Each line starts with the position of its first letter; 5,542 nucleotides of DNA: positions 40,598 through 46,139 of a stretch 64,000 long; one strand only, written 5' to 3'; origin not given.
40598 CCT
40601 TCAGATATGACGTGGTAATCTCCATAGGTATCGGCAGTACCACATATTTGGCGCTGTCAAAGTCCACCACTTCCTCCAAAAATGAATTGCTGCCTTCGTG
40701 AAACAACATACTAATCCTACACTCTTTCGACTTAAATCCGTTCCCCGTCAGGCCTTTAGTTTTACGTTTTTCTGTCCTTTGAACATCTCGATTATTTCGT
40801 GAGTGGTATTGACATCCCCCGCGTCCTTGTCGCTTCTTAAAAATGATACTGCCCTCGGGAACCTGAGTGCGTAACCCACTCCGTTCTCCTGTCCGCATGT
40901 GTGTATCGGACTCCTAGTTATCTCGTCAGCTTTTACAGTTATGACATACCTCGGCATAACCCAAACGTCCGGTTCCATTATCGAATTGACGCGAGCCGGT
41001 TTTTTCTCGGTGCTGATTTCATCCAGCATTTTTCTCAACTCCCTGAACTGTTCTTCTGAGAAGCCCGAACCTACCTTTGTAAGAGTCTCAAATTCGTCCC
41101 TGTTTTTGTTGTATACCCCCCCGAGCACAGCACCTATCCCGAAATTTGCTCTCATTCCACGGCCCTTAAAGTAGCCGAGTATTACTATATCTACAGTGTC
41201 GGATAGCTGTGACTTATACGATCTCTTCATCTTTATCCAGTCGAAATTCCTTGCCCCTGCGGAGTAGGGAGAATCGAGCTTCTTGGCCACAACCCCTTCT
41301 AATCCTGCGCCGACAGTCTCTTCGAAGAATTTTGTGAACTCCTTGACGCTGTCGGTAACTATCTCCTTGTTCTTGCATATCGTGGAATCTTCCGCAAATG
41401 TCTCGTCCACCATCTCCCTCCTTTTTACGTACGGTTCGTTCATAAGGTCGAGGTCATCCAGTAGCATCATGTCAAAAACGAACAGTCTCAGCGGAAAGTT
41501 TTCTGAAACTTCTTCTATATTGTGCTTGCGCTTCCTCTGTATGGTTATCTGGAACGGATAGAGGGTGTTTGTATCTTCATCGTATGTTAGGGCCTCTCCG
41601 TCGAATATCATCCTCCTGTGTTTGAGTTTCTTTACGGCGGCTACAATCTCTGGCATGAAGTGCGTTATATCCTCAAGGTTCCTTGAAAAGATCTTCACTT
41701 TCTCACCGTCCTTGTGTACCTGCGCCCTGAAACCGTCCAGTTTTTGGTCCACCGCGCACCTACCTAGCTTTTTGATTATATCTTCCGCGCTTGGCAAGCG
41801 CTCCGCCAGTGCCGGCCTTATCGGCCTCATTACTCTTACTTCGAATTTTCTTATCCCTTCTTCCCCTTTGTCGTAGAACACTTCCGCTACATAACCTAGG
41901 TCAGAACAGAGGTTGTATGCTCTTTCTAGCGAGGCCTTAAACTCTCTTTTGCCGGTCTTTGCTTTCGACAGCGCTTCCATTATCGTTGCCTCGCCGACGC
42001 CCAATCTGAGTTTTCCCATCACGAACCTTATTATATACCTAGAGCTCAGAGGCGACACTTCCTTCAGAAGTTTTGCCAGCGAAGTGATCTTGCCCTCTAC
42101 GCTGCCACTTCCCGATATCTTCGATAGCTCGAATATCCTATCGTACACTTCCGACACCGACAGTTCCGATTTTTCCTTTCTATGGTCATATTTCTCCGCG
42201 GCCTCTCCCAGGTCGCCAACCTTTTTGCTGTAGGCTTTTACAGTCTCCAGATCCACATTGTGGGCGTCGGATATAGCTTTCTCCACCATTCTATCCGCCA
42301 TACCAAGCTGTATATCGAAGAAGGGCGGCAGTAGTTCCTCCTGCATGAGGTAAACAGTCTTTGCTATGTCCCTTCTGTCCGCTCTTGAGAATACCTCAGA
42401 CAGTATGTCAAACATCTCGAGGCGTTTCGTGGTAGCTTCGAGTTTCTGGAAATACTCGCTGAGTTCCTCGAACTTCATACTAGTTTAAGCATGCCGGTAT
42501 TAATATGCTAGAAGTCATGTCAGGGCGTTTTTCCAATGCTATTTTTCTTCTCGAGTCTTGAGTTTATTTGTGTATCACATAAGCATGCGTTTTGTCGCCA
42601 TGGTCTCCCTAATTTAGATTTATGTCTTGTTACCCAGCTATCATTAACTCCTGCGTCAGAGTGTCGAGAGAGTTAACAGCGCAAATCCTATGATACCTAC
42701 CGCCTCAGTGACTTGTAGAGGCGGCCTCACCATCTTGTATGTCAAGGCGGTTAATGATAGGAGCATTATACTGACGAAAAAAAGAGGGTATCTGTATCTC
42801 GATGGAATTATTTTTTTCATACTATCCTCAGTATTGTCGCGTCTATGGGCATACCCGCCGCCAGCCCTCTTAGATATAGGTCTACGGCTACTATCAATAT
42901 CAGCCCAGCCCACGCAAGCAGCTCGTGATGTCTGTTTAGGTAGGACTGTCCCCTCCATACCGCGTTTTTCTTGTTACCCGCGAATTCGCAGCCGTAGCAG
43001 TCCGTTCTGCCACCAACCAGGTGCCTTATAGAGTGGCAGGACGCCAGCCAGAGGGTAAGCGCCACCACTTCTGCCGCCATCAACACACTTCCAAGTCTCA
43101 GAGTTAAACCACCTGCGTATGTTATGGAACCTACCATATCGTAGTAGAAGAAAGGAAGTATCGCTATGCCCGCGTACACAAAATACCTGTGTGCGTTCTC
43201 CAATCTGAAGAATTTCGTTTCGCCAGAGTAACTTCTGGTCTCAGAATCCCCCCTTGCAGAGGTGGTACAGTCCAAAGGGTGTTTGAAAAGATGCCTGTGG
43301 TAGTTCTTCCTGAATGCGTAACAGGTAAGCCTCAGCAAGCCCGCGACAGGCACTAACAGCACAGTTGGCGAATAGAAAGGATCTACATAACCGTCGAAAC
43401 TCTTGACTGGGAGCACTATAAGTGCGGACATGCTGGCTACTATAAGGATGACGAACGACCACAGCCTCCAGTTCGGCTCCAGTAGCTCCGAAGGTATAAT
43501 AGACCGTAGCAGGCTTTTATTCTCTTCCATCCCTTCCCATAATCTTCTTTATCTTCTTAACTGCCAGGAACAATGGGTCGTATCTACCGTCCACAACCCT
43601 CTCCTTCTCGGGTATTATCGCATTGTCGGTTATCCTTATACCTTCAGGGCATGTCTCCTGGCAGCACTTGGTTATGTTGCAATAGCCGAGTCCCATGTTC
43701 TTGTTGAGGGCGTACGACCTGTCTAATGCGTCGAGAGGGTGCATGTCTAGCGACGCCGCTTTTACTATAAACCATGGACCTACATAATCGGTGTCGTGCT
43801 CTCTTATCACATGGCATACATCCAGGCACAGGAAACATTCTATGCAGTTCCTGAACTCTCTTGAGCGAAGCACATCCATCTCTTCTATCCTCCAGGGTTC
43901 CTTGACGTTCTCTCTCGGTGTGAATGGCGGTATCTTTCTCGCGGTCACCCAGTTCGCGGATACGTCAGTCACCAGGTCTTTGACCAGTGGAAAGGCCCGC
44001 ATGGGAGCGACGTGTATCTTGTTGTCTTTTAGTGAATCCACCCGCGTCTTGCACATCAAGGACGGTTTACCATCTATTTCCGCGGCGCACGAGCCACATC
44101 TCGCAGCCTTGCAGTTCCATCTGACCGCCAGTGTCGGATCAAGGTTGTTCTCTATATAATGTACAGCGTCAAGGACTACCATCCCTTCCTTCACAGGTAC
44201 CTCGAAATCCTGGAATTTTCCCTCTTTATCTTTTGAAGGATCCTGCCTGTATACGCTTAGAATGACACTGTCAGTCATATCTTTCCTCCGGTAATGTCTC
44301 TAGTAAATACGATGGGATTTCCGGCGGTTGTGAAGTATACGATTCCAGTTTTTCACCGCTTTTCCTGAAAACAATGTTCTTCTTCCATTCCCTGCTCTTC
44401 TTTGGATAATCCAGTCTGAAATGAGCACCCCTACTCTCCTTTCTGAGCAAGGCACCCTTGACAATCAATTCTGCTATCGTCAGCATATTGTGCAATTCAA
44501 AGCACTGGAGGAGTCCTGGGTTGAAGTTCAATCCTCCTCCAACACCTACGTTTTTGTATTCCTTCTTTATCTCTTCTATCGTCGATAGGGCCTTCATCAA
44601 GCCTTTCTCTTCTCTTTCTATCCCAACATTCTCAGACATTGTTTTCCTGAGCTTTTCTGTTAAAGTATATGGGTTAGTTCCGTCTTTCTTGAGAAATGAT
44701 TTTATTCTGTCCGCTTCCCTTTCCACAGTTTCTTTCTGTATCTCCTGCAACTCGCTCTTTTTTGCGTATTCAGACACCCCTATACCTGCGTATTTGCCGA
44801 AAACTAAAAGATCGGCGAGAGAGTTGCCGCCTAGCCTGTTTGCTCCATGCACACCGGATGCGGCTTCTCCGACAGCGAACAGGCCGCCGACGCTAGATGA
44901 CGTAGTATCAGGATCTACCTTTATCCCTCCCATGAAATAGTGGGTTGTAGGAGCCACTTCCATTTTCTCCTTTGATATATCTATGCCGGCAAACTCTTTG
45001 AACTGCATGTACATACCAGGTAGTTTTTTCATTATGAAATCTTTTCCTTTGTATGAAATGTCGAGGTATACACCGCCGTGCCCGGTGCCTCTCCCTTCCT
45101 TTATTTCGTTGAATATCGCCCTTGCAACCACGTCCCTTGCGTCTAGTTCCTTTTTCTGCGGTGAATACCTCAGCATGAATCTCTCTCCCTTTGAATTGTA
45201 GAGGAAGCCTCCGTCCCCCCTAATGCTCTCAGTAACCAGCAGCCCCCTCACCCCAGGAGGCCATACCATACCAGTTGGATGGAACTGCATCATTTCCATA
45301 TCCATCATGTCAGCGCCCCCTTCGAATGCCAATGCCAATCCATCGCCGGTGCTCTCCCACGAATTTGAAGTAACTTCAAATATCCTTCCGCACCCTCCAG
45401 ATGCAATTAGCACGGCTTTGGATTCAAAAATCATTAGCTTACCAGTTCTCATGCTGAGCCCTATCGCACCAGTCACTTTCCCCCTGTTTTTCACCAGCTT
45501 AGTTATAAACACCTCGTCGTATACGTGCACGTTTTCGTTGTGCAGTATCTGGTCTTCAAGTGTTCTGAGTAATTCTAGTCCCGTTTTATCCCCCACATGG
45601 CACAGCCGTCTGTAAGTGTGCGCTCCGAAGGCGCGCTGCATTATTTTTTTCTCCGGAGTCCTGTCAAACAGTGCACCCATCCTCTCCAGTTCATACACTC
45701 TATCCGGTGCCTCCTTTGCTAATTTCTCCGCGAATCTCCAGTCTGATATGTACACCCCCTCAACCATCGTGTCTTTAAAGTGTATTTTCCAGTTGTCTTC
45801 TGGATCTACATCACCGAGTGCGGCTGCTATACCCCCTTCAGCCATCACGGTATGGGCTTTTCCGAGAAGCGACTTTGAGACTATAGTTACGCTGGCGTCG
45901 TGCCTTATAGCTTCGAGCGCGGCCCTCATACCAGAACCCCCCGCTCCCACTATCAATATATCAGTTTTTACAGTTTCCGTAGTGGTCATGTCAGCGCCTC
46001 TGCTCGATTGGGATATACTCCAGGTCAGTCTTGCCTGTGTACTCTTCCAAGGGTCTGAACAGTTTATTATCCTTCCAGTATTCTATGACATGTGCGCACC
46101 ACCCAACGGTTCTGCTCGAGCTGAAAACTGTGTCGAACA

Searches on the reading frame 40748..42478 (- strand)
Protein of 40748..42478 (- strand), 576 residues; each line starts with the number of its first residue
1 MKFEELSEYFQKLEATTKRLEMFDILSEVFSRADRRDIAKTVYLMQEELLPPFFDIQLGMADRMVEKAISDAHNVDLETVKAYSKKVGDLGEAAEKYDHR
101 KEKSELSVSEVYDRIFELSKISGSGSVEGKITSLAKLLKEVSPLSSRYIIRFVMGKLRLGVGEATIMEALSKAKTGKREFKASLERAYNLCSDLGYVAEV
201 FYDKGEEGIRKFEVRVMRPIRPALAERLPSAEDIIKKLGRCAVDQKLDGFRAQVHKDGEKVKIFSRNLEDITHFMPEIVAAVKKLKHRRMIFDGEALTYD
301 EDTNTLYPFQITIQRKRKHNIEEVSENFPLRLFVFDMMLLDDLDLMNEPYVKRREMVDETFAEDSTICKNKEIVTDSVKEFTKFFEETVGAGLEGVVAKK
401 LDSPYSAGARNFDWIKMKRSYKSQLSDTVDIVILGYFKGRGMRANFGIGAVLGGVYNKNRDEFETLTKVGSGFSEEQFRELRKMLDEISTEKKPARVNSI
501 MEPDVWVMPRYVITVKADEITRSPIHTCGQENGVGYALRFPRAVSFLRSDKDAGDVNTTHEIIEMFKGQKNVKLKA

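Call 51: search_protein_families(library=pfam, proteins=[window:40748-42478:-], max_evalue=0.00001)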
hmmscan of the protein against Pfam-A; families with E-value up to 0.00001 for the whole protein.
window:40748-42478:- (576 aa): 3 families
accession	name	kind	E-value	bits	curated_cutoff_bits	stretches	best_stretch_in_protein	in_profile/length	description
PF01068.26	DNA_ligase_A_M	-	4.1e-54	183.8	26.2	1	222-418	1-204/204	ATP dependent DNA ligase domain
PF04675.19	DNA_ligase_A_N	-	2.6e-39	135.6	24.6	1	2-171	1-174/174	DNA ligase N terminus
PF04679.21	DNA_ligase_A_C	-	1.9e-19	70.3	27.5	1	447-551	4-94/94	ATP dependent DNA ligase C terminal region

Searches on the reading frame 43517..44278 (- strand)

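Call 51: search_protein_families(library=pfam, proteins=[window:43517-44278:-], max_evalue=0.00001)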
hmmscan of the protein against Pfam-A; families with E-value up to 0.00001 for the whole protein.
window:43517-44278:- (253 aa): 2 families
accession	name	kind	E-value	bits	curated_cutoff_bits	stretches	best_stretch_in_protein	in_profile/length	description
PF13085.11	Fer2_3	-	1.9e-30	105.5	27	1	7-108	2-104/107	2Fe-2S iron-sulfur cluster binding domain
PF13183.11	Fer4_8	-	2.2e-08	35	27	1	142-214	2-68/68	4Fe-4S dicluster domain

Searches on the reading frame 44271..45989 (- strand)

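Call 51: search_protein_families(library=pfam, proteins=[window:44271-45989:-], max_evalue=0.00001)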
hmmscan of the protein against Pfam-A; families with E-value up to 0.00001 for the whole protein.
window:44271-45989:- (572 aa): 4 families
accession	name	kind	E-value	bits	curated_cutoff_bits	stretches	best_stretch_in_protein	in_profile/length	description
PF00890.30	FAD_binding_2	-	1.3e-92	311.6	20.4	1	10-391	1-414/414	FAD binding domain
PF02910.25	Succ_DH_flav_C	-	8.4e-28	97.3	20.8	1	445-544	2-103/130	Fumarate reductase flavoprotein C-term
PF07992.20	Pyr_redox_2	-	1.3e-06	28.5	26.1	0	10-206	2-116/291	Pyridine nucleotide-disulphide oxidoreductase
PF01266.30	DAO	-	2.8e-06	27.6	27.9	1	10-109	1-83/353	FAD dependent oxidoreductase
